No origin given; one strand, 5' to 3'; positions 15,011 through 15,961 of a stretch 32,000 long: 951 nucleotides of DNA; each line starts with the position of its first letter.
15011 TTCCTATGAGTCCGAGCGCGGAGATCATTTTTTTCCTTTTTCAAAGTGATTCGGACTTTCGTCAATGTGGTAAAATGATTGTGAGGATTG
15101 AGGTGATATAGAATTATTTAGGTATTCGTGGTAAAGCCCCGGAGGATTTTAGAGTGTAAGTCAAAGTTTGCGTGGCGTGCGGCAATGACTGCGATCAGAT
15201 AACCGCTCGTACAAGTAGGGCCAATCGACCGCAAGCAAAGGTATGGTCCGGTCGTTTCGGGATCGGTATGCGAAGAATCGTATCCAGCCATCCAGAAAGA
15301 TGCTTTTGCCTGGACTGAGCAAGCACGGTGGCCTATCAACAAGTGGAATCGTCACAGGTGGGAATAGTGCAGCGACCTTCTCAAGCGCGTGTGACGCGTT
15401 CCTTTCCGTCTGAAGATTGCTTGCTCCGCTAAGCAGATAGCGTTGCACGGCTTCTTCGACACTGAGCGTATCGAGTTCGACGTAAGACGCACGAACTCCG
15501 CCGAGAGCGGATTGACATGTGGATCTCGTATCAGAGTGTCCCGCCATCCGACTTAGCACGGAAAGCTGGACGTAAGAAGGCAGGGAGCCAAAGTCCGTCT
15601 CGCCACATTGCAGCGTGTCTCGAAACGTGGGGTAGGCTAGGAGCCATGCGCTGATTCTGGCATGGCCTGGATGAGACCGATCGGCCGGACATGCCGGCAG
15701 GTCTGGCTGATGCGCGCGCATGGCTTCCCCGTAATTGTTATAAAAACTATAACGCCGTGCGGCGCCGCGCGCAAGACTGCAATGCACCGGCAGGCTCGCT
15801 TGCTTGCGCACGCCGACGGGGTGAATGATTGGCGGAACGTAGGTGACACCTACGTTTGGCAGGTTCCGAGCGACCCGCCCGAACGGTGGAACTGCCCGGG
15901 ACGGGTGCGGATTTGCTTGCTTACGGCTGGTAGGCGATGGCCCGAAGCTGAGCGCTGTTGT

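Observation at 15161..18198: Co-oriented cassette around a truncated clamp-loader-like AAA+ ATPase with unrecognisable partners (candidate novel system)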

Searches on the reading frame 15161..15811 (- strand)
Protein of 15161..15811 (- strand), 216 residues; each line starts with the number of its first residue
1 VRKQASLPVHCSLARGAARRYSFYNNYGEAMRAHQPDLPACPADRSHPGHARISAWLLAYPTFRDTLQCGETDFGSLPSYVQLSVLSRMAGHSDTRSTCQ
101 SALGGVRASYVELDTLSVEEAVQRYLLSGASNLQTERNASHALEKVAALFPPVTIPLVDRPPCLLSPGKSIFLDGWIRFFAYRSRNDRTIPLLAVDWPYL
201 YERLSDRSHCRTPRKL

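Call 6: search_protein_families(library=pfam, proteins=[window:15161-15811:-], max_evalue=1)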
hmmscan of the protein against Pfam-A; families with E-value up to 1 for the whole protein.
window:15161-15811:- (216 aa): 0 families

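Call 7: search_protein_families(library=padloc, proteins=[window:15161-15811:-], max_evalue=1)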
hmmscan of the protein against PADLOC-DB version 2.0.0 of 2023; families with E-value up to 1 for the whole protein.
window:15161-15811:- (216 aa): 0 families

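Call 8: search_protein_families(library=phrogs, proteins=[window:15161-15811:-], max_evalue=1)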
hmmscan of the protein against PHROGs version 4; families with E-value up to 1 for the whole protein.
window:15161-15811:- (216 aa): 0 families

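Call 9: search_protein_families(library=ncbifam, proteins=[window:15161-15811:-], max_evalue=1)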
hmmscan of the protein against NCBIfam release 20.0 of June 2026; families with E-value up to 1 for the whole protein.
window:15161-15811:- (216 aa): 0 families

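Call 96: list_cluster_members(proteins=[window:15161-15811:-, window:15161-15721:-, window:17524-18198:-])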
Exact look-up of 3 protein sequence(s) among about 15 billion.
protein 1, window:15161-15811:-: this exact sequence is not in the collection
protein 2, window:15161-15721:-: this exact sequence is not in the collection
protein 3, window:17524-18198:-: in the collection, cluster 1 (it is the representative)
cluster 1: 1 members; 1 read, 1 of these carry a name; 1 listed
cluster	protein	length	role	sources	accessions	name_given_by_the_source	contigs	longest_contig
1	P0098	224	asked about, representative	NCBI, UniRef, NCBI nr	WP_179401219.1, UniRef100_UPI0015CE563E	hypothetical protein [Burkholderia guangdongensis] | hypothetical protein n=1 Tax=Burkholderia guangdongensis TaxID=1792500 RepID=UPI0015CE563E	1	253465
